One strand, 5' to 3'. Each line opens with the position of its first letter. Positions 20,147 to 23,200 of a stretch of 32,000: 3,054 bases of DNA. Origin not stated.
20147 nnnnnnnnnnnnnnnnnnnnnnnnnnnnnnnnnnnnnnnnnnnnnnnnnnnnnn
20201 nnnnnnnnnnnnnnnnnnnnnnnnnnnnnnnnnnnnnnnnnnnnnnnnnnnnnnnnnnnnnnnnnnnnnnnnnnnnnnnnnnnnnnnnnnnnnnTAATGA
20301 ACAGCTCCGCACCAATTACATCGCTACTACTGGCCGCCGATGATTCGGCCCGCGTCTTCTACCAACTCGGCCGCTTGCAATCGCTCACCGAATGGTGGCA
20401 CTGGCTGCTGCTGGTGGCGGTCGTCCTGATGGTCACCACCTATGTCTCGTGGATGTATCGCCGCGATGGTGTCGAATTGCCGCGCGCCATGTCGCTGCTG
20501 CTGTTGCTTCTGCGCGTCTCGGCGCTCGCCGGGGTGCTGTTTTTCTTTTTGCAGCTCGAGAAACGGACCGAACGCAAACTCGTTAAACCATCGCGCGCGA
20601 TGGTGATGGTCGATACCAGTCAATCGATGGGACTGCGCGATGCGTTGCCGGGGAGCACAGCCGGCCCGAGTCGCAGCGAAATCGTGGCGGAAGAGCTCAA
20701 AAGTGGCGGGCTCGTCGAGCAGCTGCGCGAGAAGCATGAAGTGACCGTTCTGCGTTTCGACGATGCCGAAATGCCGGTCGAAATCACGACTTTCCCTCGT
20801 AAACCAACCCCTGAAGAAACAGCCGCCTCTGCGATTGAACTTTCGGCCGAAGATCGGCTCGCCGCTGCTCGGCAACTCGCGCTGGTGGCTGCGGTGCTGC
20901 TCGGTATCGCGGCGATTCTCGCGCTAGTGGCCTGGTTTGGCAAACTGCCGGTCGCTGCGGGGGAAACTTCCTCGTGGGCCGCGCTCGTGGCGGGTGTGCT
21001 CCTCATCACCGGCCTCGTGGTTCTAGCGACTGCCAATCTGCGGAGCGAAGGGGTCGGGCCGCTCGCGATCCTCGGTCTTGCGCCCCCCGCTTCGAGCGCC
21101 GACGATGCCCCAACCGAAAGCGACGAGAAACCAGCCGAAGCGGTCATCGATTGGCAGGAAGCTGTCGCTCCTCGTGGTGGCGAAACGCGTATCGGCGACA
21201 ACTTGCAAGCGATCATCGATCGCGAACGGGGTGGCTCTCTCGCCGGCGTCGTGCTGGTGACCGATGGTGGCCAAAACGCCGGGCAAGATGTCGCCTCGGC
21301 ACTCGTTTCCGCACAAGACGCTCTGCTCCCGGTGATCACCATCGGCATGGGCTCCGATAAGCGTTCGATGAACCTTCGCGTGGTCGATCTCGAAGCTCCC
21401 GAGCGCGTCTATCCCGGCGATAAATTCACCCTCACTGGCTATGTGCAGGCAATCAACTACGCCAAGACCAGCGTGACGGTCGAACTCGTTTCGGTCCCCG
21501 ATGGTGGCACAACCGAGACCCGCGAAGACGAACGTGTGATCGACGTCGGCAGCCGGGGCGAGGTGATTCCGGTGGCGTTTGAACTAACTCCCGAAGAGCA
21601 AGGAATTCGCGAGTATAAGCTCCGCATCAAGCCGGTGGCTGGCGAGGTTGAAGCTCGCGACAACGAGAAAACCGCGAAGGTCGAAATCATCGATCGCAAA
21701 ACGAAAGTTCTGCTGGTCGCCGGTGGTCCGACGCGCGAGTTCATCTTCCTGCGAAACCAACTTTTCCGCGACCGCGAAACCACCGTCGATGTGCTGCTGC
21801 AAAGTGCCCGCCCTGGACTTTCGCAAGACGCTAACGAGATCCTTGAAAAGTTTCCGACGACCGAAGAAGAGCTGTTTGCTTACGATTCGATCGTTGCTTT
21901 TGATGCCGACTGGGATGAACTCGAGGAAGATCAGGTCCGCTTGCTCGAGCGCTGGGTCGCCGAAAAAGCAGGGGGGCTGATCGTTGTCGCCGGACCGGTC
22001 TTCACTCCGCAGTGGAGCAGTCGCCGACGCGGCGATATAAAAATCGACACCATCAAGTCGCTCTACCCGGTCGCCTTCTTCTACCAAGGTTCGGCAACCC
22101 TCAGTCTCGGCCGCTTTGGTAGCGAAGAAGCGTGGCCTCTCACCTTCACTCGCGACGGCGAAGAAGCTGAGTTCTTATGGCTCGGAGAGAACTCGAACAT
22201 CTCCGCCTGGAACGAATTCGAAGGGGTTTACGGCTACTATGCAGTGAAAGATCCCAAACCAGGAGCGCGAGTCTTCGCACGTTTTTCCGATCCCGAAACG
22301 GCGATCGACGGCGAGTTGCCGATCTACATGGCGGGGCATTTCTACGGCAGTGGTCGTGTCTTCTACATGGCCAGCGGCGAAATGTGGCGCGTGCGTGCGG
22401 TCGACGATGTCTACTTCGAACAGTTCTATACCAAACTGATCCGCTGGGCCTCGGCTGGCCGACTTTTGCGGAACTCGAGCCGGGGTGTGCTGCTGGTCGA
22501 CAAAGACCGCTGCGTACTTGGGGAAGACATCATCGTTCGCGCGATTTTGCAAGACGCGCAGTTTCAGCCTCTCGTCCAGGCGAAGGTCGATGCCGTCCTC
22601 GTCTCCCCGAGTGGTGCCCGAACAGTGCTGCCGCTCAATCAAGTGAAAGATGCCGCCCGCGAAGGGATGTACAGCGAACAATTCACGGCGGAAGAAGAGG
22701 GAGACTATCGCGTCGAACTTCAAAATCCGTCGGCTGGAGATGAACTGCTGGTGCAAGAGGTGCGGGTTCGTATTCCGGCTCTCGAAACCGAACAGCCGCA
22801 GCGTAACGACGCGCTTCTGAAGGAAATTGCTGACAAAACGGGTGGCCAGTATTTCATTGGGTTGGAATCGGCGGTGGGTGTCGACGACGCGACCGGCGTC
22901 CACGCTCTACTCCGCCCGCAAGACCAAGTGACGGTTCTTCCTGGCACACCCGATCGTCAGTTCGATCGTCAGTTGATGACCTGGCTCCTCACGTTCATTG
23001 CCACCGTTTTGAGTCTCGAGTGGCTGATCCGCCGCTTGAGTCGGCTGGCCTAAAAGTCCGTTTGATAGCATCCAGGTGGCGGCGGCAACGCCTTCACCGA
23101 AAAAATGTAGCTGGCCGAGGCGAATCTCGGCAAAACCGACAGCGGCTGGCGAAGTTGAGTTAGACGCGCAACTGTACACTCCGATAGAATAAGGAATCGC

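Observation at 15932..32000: Nine-gene single-strand MoxR / DUF58 / VWA envelope cluster whose five distal genes have no assigned function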

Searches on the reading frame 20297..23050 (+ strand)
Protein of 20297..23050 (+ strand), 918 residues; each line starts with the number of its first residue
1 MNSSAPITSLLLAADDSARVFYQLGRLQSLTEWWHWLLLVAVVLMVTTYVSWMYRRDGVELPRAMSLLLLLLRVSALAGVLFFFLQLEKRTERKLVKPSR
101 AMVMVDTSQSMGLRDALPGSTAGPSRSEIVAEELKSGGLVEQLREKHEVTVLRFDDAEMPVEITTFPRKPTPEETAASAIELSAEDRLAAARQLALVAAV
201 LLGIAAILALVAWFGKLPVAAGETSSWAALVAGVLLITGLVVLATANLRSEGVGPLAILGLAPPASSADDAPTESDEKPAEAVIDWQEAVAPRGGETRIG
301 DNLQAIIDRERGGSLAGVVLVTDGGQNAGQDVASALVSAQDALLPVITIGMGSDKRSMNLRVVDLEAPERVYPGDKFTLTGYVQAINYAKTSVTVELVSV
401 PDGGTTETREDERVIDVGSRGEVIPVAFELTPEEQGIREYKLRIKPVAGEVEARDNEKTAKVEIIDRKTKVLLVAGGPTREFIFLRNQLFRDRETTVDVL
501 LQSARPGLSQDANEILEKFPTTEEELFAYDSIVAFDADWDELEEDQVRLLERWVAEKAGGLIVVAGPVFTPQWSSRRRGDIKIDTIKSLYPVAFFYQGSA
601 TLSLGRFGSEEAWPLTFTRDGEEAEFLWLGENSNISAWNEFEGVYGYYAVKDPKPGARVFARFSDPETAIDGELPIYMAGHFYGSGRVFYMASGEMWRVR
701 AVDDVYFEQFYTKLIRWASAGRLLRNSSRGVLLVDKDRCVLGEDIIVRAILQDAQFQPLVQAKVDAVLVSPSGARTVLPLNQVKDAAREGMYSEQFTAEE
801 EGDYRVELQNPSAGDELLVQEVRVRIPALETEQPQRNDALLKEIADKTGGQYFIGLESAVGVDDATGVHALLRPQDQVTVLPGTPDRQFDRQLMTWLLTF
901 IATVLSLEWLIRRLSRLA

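Call 5: search_protein_families(library=pfam, proteins=[window:20297-23050:+], max_evalue=0.01)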
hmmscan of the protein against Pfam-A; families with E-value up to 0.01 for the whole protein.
window:20297-23050:+ (918 aa): 4 families
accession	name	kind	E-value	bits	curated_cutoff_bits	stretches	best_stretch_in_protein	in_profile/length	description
PF06283.17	ThuA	-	0.0006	20.6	33.4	0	638-718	134-209/209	Trehalose utilisation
PF00092.34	VWA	-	0.00078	20.2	23.8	1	292-372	73-160/174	von Willebrand factor type A domain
PF24417.1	DUF7549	-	0.0015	18.9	27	1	145-248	33-136/166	Family of unknown function (DUF7549)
PF13768.12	VWA_3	-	0.0087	16.6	27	0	283-360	64-142/155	von Willebrand factor type A domain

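Call 6: search_protein_families(library=ncbifam, proteins=[window:20297-23050:+], max_evalue=0.01)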
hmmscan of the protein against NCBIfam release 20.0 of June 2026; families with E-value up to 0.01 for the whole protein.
window:20297-23050:+ (918 aa): 0 families

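Call 22: search_protein_families(library=pfam, proteins=[window:20297-23050:+], max_evalue=10)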
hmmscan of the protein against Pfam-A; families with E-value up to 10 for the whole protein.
window:20297-23050:+ (918 aa): 11 families
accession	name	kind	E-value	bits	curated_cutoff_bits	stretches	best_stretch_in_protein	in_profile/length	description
PF06283.17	ThuA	-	0.0006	20.6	33.4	1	638-718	134-209/209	Trehalose utilisation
PF00092.34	VWA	-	0.00078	20.2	23.8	1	292-372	73-160/174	von Willebrand factor type A domain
PF24417.1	DUF7549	-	0.0015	18.9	27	1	145-248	33-136/166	Family of unknown function (DUF7549)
PF13768.12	VWA_3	-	0.0087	16.6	27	1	283-360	64-142/155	von Willebrand factor type A domain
PF01835.25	MG2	-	0.019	15.7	32.8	1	742-824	14-96/96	MG2 domain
PF13519.12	VWA_2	-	0.021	15.9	27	1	102-191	2-81/107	von Willebrand factor type A domain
PF01483.27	P_proprotein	-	0.032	14.8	21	1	764-813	18-73/86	Proprotein convertase P-domain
PF01292.26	Ni_hydr_CYTB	-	0.042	14.1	30.1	1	29-85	4-54/179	Prokaryotic cytochrome b561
PF05762.20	VWA_CoxE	-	0.042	13.7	26.4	1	277-336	110-171/222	VWA domain containing CoxE-like protein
PF20942.3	DUF4785_2nd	-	0.1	13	30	1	735-793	10-67/105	Domain of unknown function (DUF4785) central domain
PF06687.17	SUR7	-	2.5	8.2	29.6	1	191-246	109-156/201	SUR7/PalI family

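Call 47: search_protein_families(library=padloc, proteins=[window:20297-23050:+], max_evalue=0.001)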
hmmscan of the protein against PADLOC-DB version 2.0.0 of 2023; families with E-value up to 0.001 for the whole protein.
window:20297-23050:+ (918 aa): 0 families

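Call 90: search_solved_structures(query=window:20297-23050:+, max_evalue=0.1)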
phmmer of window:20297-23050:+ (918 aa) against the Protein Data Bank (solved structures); distinct sequences matched with E-value up to 0.1: 0.
